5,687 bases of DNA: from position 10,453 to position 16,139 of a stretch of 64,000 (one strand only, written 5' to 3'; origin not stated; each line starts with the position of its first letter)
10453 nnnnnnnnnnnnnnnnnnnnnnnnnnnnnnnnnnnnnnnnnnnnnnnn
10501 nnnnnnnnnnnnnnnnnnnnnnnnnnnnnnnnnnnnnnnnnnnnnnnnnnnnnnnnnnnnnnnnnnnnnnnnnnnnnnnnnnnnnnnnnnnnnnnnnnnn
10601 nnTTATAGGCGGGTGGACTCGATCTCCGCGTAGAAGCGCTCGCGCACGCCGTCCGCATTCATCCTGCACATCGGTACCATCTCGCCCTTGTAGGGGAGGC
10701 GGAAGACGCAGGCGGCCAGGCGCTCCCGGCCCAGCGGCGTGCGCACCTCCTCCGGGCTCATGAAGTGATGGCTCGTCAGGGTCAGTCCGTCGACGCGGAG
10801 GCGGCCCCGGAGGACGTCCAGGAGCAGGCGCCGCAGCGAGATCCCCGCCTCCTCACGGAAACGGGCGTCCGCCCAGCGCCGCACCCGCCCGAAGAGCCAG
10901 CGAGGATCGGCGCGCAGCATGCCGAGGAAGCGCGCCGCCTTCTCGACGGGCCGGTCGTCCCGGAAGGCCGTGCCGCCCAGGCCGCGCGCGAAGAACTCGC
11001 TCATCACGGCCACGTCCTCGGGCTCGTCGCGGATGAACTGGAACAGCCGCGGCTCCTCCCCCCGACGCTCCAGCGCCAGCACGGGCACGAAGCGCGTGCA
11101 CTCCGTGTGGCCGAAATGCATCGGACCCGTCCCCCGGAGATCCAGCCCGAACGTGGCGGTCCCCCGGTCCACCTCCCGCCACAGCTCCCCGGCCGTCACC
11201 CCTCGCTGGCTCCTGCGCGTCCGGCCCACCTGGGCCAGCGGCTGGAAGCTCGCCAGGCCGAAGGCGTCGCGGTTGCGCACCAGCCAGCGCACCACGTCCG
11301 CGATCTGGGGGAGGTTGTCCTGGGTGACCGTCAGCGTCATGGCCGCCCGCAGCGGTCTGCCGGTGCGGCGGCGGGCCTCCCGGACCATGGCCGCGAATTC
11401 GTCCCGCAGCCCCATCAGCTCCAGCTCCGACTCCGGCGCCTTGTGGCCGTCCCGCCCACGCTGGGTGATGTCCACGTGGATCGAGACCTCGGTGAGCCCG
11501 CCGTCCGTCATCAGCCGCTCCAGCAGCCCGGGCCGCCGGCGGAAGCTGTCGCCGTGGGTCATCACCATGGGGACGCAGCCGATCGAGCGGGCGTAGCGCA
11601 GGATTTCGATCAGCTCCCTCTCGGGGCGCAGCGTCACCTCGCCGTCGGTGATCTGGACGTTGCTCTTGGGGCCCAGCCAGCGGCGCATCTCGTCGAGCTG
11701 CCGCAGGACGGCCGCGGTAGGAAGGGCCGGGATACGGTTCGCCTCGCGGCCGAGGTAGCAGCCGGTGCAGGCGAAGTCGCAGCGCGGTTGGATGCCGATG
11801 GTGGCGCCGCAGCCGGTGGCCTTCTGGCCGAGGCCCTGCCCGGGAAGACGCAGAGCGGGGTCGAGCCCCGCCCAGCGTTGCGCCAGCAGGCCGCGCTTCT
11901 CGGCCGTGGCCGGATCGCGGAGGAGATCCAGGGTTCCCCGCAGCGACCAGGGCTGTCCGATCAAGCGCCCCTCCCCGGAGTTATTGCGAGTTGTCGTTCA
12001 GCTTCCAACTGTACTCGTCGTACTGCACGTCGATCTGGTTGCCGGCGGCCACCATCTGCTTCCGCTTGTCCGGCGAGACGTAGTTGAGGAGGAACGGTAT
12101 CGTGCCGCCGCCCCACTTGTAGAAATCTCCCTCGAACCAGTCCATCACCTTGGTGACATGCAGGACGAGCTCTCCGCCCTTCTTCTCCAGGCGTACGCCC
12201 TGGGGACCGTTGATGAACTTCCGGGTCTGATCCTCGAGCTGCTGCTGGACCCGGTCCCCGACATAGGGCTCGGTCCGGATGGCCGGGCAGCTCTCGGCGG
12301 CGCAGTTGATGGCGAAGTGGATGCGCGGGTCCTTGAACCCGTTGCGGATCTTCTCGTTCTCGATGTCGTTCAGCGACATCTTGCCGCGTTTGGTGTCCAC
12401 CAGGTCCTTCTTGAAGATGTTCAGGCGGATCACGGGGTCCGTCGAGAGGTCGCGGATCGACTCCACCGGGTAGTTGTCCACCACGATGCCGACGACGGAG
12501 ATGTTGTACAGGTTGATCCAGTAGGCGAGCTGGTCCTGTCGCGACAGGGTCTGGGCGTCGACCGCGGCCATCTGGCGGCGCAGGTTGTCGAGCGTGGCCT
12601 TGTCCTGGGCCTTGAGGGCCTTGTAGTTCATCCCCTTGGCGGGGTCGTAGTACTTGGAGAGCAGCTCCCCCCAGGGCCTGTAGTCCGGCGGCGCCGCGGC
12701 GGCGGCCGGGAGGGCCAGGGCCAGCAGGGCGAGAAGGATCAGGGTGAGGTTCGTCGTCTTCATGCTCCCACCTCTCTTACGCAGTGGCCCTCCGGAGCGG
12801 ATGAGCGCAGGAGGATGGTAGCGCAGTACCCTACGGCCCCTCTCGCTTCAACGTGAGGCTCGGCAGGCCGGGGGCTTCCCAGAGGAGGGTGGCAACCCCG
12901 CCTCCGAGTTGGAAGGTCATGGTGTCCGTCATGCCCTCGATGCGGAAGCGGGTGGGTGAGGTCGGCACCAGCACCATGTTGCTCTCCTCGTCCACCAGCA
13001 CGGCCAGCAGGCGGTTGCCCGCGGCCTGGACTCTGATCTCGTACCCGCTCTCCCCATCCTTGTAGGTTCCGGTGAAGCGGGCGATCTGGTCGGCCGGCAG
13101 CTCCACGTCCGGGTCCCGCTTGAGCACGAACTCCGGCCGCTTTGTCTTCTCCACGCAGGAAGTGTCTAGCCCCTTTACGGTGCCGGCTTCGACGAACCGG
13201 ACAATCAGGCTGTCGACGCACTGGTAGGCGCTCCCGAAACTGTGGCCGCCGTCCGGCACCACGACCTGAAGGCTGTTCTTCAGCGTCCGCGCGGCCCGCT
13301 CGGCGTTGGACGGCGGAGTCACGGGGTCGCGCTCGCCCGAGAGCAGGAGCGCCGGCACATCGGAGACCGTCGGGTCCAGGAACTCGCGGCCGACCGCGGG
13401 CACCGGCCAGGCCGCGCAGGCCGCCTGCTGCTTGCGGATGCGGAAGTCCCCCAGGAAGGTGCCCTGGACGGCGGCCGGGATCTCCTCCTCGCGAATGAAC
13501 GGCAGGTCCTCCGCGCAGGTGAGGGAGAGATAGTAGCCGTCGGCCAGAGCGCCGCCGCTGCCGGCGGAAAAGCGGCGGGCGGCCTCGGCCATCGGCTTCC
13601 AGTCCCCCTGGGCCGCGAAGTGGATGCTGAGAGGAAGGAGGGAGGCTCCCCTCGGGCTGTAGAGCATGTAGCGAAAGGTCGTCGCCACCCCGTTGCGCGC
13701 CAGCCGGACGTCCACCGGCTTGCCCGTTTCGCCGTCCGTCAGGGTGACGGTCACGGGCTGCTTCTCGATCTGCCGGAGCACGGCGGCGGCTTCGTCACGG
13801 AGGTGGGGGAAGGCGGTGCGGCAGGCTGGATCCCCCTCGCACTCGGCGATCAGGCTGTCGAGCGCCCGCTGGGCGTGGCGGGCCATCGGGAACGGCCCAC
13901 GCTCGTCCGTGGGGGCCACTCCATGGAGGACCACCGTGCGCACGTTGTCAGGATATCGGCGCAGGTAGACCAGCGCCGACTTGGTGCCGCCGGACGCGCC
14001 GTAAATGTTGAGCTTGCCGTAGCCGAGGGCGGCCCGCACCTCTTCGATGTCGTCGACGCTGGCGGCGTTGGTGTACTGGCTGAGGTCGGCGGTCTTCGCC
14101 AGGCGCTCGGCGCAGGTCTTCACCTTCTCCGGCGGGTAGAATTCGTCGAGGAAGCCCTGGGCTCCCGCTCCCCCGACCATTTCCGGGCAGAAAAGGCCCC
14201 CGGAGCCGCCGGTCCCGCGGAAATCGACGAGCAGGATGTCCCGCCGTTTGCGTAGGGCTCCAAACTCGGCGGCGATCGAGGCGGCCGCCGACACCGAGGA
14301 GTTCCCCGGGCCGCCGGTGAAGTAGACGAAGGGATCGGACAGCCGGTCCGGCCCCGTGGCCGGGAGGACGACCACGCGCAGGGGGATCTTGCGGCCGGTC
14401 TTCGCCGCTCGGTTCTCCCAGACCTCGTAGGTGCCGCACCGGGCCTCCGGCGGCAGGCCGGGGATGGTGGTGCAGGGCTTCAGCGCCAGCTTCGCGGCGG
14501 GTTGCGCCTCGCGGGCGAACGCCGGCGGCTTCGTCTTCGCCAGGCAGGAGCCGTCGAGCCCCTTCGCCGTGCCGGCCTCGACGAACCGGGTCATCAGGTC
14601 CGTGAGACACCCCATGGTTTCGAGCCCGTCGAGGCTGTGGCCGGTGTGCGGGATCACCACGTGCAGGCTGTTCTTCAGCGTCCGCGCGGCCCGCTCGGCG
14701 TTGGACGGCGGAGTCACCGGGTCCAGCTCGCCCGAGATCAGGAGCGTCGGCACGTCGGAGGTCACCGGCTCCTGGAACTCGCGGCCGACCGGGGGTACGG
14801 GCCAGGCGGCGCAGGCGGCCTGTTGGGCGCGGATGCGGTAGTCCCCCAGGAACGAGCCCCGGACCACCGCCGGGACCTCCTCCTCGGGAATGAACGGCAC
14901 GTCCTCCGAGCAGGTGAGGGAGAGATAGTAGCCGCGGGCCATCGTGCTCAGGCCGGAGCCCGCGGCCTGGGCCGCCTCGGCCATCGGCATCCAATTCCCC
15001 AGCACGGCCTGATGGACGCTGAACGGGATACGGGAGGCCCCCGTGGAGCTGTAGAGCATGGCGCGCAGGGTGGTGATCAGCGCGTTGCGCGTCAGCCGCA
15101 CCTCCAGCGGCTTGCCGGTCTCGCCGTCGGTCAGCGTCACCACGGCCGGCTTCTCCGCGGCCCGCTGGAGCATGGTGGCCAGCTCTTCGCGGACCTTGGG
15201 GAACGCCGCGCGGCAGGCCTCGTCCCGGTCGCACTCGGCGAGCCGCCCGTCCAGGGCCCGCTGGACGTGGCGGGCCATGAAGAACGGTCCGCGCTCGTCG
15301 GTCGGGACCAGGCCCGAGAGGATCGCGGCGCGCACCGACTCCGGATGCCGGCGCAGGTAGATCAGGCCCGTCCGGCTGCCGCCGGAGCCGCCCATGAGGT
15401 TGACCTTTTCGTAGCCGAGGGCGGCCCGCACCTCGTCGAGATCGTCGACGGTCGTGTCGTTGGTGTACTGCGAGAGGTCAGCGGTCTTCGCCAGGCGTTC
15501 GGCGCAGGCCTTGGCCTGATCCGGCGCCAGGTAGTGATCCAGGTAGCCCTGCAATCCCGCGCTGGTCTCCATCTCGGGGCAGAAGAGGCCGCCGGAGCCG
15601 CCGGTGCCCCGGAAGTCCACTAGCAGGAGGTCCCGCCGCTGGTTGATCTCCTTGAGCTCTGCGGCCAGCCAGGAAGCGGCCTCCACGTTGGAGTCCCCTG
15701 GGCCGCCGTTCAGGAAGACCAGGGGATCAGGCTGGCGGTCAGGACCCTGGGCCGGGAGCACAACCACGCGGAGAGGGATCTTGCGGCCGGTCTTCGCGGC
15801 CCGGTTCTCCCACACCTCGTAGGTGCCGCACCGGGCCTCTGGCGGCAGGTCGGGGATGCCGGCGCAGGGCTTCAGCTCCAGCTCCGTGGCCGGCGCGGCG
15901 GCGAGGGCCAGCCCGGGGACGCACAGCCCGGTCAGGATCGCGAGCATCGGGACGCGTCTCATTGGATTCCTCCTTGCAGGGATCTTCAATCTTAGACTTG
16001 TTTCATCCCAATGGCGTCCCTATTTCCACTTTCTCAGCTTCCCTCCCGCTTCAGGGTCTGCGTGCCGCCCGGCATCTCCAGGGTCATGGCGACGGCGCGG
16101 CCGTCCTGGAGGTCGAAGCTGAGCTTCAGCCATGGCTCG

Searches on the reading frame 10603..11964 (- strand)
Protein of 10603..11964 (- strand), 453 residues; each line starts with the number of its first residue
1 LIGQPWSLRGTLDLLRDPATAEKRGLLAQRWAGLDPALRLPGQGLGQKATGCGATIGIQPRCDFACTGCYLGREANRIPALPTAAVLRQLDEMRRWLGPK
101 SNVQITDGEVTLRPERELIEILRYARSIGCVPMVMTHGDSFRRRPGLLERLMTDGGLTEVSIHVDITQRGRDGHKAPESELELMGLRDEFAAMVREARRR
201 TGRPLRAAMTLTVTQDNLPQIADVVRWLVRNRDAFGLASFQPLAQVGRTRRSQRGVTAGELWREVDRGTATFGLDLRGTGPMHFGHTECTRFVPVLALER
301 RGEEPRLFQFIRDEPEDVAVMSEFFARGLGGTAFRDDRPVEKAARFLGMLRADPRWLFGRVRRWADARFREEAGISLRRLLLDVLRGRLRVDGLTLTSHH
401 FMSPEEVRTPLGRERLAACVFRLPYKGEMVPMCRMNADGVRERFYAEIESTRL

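Call 55: search_protein_families(library=pfam, proteins=[window:10603-11964:-], max_evalue=0.00001)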
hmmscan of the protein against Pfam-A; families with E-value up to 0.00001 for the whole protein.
window:10603-11964:- (453 aa): 1 family
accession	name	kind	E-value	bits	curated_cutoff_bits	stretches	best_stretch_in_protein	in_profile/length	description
PF04055.27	Radical_SAM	-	2.3e-07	31.6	29.5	1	58-168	3-113/166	Radical SAM superfamily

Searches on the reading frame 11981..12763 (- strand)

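Call 23: search_protein_families(library=pfam, proteins=[window:11981-12763:-], max_evalue=0.00001)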
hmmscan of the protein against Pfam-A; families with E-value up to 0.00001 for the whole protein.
window:11981-12763:- (260 aa): 1 family
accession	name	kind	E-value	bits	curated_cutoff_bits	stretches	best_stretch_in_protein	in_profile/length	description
PF04784.19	DUF547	-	4.2e-25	88.6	27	1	71-184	2-125/125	Protein of unknown function, DUF547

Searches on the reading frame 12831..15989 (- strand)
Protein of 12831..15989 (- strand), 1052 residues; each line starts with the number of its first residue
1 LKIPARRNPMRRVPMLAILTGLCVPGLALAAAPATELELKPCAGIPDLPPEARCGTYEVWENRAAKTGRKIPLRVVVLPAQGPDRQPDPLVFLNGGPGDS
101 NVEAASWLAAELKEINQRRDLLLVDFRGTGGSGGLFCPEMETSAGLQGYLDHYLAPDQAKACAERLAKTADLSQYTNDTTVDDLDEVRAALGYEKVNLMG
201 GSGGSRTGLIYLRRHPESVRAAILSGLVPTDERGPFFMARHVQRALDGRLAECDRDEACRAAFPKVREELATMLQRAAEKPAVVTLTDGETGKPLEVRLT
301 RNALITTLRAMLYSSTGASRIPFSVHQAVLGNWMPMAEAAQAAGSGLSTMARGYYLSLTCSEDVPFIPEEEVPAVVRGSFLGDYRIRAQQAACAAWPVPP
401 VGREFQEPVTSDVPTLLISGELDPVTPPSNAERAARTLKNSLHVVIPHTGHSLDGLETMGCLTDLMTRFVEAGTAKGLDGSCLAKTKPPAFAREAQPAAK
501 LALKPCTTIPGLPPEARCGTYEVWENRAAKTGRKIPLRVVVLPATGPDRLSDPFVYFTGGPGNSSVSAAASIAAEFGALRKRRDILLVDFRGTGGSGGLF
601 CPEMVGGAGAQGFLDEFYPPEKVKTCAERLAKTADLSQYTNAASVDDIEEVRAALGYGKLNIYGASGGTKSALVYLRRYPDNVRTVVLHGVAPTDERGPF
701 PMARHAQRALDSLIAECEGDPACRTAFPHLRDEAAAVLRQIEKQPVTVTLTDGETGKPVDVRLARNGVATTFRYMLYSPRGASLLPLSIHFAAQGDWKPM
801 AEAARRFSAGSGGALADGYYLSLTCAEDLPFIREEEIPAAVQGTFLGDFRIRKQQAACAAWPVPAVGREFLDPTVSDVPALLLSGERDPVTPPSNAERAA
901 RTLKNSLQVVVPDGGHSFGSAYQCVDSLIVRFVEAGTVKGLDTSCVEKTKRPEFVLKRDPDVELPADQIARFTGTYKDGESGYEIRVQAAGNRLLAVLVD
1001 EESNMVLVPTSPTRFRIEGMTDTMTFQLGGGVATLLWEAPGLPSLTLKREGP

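Call 23: search_protein_families(library=pfam, proteins=[window:12831-15989:-], max_evalue=0.00001)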
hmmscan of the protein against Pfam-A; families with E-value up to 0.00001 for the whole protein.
window:12831-15989:- (1052 aa): 5 families
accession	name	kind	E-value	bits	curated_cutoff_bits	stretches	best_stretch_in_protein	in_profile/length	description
PF00561.26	Abhydrolase_1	-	2.1e-48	165.5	25.8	2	89-241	2-111/245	alpha/beta hydrolase fold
PF08386.16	Abhydrolase_4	-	2.1e-39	134.2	21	2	847-945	5-103/103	TAP-like protein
PF12146.15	Hydrolase_4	-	8.3e-12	45.4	27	0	167-226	50-108/239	Serine aminopeptidase, S33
PF12697.13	Abhydrolase_6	-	4.2e-10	41.1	26.3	0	90-452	1-205/217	Alpha/beta hydrolase family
PF03959.19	FSH1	-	2.5e-07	31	21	0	403-451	152-199/211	Serine hydrolase (FSH1)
